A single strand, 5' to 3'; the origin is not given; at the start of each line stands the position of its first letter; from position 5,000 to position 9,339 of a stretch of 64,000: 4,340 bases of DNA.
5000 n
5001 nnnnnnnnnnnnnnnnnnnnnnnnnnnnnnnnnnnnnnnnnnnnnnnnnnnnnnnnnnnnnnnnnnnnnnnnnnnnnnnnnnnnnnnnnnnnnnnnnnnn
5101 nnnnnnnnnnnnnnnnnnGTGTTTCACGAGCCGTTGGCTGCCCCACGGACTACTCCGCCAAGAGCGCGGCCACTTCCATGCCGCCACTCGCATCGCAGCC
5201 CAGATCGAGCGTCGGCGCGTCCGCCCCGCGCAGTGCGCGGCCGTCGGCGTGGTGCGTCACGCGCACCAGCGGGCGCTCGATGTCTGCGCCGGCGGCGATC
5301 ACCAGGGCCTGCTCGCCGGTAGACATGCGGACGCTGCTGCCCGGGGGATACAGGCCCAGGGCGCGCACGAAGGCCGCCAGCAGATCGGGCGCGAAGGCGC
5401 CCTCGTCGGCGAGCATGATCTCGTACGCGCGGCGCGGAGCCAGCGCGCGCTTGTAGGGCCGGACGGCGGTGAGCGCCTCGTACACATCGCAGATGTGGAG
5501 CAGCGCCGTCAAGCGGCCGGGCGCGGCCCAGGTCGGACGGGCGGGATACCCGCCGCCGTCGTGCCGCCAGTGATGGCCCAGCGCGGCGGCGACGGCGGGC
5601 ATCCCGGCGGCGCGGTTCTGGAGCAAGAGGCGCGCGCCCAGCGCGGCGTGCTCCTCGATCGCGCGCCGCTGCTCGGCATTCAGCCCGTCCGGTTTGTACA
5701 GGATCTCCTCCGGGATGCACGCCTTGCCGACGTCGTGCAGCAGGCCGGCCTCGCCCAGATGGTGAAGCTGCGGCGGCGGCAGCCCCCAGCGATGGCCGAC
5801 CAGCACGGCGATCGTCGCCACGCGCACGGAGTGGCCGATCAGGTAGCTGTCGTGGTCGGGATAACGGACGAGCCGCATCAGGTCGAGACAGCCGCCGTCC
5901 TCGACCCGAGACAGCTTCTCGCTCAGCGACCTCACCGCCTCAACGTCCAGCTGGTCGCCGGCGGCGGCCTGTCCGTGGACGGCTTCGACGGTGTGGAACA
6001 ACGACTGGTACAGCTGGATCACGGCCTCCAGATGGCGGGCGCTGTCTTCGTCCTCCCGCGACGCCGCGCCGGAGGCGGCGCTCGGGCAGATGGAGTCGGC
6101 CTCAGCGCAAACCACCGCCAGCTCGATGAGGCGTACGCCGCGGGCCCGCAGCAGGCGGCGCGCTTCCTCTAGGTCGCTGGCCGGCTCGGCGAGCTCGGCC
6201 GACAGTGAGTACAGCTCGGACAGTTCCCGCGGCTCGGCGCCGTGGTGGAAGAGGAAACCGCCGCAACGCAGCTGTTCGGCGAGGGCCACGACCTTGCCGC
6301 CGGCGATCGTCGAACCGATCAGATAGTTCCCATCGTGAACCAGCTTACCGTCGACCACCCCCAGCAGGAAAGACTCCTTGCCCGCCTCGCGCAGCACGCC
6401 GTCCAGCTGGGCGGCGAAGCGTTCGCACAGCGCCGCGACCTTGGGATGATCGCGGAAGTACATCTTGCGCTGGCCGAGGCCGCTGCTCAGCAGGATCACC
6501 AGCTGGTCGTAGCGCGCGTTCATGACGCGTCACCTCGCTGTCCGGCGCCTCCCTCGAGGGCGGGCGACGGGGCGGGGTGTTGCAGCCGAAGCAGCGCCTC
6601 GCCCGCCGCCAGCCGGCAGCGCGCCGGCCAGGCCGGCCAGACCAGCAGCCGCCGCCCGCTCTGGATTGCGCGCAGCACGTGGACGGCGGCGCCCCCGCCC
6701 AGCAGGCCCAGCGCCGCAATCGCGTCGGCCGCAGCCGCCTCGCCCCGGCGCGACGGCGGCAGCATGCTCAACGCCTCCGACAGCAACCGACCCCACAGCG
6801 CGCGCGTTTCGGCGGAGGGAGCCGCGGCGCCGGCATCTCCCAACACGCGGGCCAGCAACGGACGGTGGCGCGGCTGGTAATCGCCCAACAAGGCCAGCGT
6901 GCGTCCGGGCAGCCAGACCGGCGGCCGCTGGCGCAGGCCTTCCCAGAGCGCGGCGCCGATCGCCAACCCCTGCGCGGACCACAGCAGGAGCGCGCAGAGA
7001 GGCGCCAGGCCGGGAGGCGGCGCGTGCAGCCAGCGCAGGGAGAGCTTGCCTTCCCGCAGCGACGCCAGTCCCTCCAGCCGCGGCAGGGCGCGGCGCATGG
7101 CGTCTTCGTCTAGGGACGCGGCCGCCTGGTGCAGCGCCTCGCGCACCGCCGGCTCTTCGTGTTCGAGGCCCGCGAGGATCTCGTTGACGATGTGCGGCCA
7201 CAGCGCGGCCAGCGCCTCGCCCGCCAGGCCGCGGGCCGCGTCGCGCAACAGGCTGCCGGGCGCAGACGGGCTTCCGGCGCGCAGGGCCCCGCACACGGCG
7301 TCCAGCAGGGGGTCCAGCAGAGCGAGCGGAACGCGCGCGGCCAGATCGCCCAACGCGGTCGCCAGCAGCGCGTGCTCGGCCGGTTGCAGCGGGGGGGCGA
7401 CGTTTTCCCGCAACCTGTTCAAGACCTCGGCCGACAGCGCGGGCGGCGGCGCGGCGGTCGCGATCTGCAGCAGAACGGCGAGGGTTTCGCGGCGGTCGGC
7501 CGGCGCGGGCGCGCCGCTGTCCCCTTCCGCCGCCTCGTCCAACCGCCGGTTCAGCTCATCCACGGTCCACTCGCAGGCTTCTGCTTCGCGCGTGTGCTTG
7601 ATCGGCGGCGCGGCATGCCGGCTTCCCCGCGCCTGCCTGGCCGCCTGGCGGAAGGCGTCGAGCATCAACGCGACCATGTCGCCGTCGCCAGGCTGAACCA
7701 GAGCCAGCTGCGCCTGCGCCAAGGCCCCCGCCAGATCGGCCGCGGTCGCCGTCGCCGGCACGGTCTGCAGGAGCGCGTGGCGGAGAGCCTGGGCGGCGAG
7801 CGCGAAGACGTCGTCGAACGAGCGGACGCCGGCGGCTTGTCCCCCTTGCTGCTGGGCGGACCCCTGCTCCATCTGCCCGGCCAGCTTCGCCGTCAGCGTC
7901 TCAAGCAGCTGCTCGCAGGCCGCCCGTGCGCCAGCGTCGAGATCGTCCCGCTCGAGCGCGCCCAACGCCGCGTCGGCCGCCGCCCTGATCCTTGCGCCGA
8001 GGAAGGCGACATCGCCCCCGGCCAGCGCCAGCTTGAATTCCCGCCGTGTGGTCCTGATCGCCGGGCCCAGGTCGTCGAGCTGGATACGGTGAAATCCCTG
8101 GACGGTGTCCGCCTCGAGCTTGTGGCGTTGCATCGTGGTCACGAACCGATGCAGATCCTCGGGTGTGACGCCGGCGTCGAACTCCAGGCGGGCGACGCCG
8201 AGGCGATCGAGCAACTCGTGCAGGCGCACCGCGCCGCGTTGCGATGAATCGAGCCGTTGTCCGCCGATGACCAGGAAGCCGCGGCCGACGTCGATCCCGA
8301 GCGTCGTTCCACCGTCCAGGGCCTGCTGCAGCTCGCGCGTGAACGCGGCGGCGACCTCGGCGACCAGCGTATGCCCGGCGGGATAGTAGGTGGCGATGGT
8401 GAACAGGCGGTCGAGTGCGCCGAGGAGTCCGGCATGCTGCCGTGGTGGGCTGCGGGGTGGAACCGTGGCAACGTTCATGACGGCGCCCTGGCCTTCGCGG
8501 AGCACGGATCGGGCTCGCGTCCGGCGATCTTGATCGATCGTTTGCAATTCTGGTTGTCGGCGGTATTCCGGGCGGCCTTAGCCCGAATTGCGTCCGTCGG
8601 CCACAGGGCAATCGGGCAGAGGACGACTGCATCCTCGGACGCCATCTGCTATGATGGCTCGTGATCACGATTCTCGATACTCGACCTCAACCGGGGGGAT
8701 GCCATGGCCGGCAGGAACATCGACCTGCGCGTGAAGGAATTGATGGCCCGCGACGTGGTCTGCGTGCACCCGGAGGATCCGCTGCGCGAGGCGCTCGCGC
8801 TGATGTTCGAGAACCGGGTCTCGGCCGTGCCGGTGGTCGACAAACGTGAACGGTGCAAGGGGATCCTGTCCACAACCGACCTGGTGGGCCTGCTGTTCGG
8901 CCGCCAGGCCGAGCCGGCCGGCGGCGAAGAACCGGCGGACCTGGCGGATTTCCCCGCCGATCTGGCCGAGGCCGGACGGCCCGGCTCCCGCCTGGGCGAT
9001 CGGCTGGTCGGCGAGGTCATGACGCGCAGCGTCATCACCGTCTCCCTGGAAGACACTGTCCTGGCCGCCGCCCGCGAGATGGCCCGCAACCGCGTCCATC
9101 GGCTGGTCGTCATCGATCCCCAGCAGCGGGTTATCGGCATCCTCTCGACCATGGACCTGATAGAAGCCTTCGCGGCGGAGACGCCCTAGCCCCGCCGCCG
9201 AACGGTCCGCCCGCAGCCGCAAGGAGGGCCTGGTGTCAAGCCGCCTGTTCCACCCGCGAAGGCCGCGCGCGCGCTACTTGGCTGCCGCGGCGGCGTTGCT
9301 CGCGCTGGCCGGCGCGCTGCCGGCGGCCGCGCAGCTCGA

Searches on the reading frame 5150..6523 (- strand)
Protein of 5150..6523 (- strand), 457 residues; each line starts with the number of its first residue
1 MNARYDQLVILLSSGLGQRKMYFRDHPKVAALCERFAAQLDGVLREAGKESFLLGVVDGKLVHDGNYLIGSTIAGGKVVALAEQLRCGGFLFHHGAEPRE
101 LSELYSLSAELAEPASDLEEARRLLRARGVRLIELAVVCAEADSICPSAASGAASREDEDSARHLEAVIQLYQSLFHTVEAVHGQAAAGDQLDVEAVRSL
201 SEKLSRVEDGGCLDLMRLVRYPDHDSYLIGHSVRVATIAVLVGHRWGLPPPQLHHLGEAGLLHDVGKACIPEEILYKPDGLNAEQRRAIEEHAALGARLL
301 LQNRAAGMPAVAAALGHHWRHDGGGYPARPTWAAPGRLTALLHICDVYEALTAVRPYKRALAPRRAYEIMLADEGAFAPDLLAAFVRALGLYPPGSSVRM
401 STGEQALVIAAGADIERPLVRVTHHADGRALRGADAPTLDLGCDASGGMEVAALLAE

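Call 7: search_protein_families(library=pfam, proteins=[window:5150-6523:-], max_evalue=0.001)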
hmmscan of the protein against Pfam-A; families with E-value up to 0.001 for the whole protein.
window:5150-6523:- (457 aa): 3 families
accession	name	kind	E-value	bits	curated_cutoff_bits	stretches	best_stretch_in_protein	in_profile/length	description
PF13487.12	HD_5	-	1.3e-20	74.3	27.2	1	223-375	9-163/170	HD domain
PF01966.28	HD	-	3.4e-10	40.7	22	1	229-330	2-95/116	HD domain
PF08668.18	HDOD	-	0.00027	20.9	22.9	1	227-320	94-181/196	HDOD domain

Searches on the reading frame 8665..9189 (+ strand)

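Call 7: search_protein_families(library=pfam, proteins=[window:8665-9189:+], max_evalue=0.001)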
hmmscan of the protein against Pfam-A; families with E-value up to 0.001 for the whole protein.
window:8665-9189:+ (174 aa): 1 family
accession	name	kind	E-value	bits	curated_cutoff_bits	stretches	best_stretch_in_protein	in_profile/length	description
PF00571.33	CBS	-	4.8e-32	110.5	24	2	23-77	1-55/57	CBS domain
